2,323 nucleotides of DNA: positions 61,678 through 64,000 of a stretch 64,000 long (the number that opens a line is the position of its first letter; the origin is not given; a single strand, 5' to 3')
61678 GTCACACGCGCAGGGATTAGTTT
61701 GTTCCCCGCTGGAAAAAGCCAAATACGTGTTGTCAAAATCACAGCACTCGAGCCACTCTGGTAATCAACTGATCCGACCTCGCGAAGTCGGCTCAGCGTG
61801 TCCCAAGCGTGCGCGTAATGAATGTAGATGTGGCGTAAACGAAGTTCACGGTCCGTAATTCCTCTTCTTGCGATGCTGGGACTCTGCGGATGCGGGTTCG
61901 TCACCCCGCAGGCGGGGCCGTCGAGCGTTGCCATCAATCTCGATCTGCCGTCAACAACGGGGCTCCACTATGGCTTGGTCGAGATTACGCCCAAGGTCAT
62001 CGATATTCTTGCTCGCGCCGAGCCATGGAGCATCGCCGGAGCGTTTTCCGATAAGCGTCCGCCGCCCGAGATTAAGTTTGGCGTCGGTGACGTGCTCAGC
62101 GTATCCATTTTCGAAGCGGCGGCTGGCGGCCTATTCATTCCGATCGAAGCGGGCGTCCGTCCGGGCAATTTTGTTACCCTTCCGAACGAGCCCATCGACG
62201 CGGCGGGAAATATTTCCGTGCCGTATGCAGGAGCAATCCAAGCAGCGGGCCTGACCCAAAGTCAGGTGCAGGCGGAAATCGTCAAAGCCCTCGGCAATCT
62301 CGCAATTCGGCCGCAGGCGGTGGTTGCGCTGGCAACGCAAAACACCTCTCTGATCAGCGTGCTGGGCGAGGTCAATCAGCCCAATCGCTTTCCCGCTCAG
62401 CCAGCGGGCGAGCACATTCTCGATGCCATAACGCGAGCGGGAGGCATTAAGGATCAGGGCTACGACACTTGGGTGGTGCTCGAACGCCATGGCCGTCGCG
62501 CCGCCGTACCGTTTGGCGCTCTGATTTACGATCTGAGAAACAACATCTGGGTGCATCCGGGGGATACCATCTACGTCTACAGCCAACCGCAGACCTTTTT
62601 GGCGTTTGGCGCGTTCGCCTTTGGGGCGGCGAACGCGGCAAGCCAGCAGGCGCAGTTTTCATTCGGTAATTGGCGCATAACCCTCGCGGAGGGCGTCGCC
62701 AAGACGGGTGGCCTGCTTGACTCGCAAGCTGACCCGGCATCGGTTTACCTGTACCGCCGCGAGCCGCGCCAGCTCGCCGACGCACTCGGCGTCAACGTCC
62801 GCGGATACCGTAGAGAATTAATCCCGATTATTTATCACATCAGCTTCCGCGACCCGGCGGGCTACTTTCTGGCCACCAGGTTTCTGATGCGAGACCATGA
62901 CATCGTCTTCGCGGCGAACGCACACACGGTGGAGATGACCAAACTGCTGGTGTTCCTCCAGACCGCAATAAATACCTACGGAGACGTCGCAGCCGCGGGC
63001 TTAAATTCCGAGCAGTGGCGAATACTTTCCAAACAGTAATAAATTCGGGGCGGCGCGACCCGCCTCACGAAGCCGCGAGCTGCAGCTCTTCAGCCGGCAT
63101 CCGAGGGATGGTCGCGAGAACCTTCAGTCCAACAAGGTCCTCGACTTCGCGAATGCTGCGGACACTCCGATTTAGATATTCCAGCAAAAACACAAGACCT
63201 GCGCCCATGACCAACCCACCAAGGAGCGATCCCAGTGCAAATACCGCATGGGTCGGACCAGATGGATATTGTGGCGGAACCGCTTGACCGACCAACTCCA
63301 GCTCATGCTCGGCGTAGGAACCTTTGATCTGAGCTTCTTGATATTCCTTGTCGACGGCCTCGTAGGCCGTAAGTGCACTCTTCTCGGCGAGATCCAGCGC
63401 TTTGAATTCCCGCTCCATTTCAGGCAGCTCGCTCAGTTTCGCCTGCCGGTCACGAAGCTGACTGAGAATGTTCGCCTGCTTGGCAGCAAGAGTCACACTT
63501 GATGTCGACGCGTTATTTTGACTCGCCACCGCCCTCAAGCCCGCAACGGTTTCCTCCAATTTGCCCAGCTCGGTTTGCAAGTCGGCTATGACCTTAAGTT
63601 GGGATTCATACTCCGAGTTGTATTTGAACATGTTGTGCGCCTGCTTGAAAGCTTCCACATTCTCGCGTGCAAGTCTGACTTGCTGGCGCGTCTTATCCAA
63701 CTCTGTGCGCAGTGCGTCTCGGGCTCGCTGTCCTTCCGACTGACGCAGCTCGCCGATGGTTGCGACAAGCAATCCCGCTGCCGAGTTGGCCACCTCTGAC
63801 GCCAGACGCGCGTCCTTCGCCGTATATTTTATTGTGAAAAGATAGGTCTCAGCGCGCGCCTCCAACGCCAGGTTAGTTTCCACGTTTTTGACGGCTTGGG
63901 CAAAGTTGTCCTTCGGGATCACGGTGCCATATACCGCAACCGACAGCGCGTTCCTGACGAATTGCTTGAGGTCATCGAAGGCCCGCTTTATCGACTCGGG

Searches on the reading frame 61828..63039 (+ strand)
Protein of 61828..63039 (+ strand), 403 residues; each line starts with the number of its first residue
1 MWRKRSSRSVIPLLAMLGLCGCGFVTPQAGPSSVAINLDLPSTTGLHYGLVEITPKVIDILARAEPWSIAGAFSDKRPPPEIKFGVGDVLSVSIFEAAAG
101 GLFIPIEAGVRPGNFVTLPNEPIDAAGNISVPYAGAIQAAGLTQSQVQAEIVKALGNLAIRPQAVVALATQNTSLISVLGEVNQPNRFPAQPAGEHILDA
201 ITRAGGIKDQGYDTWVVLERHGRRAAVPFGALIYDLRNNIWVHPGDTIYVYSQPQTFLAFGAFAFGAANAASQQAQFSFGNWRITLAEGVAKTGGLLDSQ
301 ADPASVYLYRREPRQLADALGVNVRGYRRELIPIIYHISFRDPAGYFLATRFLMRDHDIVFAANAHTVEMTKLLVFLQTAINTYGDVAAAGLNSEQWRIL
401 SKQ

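Call 22: search_protein_families(library=pfam, proteins=[window:61828-63039:+], max_evalue=0.01)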
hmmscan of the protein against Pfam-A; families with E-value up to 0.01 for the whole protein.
window:61828-63039:+ (403 aa): 3 families
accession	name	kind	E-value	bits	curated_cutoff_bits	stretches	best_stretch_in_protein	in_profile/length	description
PF02563.21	Poly_export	-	2e-15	57.2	28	1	78-168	3-76/77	Polysaccharide biosynthesis/export protein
PF22461.2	SLBB_2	-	3.1e-15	56.5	27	2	175-250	2-79/79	SLBB domain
PF10531.15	SLBB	-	2.9e-10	40.2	27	1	176-223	2-50/55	SLBB domain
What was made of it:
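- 61828..63039 (+): Wza-type outer-membrane polysaccharide export protein (Poly_export + SLBB). call 22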

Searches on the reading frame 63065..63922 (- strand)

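Call 22: search_protein_families(library=pfam, proteins=[window:63065-63922:-], max_evalue=0.01)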
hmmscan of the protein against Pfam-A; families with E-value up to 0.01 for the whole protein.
window:63065-63922:- (285 aa): 3 families
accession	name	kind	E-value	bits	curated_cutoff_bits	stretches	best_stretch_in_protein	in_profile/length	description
PF09548.15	Spore_III_AB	-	0.0015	19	32.5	1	39-125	57-142/170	Stage III sporulation protein AB (spore_III_AB)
PF16454.10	PI3K_P85_iSH2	-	0.0018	18.3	31.5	1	63-165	28-99/161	Phosphatidylinositol 3-kinase regulatory subunit P85 inter-SH2 domain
PF01544.23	CorA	-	0.0049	16.7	27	1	70-166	115-207/292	CorA-like Mg2+ transporter protein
